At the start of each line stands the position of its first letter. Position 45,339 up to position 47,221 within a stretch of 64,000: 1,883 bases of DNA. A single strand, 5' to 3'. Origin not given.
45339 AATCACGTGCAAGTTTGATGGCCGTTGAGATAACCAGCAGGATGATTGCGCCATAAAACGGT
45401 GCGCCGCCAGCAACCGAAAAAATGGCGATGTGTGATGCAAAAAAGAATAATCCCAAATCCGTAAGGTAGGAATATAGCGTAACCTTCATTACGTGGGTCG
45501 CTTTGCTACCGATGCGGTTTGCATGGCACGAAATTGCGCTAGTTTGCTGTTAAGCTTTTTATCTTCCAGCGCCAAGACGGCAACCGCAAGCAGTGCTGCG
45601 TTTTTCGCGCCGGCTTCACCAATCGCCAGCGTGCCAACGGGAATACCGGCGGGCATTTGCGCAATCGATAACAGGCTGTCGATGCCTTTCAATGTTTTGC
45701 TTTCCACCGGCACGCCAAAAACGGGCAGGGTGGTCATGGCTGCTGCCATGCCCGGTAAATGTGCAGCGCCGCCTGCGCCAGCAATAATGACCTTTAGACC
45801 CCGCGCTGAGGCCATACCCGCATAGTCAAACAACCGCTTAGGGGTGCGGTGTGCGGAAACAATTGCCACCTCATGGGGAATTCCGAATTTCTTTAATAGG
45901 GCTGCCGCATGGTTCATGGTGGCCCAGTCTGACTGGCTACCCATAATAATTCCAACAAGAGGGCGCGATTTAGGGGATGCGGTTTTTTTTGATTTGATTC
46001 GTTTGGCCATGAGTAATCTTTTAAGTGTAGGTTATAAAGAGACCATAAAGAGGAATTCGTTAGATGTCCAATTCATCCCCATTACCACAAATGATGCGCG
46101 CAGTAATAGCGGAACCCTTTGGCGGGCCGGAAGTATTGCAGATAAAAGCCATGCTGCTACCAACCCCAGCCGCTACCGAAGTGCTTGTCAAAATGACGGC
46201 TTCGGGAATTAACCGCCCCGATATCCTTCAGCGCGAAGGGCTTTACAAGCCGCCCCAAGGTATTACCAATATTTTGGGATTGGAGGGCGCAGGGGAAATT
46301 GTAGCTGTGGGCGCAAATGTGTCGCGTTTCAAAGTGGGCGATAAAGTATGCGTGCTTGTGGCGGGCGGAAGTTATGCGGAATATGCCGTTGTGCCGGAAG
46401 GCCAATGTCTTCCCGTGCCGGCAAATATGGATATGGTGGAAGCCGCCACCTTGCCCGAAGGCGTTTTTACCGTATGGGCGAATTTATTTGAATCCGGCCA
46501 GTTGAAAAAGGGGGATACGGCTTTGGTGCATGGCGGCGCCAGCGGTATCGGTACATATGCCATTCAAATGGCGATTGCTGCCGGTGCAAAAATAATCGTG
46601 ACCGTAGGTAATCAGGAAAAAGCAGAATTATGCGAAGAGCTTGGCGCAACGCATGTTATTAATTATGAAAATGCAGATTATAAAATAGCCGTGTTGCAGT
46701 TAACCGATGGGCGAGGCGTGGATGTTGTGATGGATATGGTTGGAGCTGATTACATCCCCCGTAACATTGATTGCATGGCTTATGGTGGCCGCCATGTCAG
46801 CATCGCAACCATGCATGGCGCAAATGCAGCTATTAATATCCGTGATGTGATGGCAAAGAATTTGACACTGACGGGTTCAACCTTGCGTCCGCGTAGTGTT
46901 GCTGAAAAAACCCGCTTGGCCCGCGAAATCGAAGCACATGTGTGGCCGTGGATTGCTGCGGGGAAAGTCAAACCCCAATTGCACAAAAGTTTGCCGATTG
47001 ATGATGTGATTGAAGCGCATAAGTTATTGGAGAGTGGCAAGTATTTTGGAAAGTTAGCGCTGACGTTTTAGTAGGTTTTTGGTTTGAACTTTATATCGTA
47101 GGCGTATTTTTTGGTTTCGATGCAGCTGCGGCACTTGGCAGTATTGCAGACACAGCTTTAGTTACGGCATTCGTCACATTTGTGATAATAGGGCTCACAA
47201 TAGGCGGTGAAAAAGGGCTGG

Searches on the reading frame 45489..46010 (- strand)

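Call 33: search_protein_families(library=pfam, proteins=[window:45489-46010:-], max_evalue=0.01)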
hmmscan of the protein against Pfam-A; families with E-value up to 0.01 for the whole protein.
window:45489-46010:- (173 aa): 1 family
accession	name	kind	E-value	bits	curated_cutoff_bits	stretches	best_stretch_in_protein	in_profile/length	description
PF00731.26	AIRC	-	1.7e-62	209.8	30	1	19-165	2-146/148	AIR carboxylase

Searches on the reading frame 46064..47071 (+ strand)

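Call 33: search_protein_families(library=pfam, proteins=[window:46064-47071:+], max_evalue=0.01)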
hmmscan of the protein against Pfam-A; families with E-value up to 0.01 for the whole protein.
window:46064-47071:+ (335 aa): 4 families
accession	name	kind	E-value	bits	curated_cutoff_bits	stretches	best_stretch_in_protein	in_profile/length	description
PF00107.32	ADH_zinc_N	-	6.5e-33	113.9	31.8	1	161-276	1-116/129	Zinc-binding dehydrogenase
PF13602.12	ADH_zinc_N_2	-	6.8e-23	82.5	27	1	193-333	1-134/134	Zinc-binding dehydrogenase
PF08240.17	ADH_N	-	8.1e-19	68.2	23.5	1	37-119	2-103/104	Alcohol dehydrogenase GroES-like domain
PF00106.31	adh_short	-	2.3e-05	24.4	26.6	1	152-268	2-110/195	short chain dehydrogenase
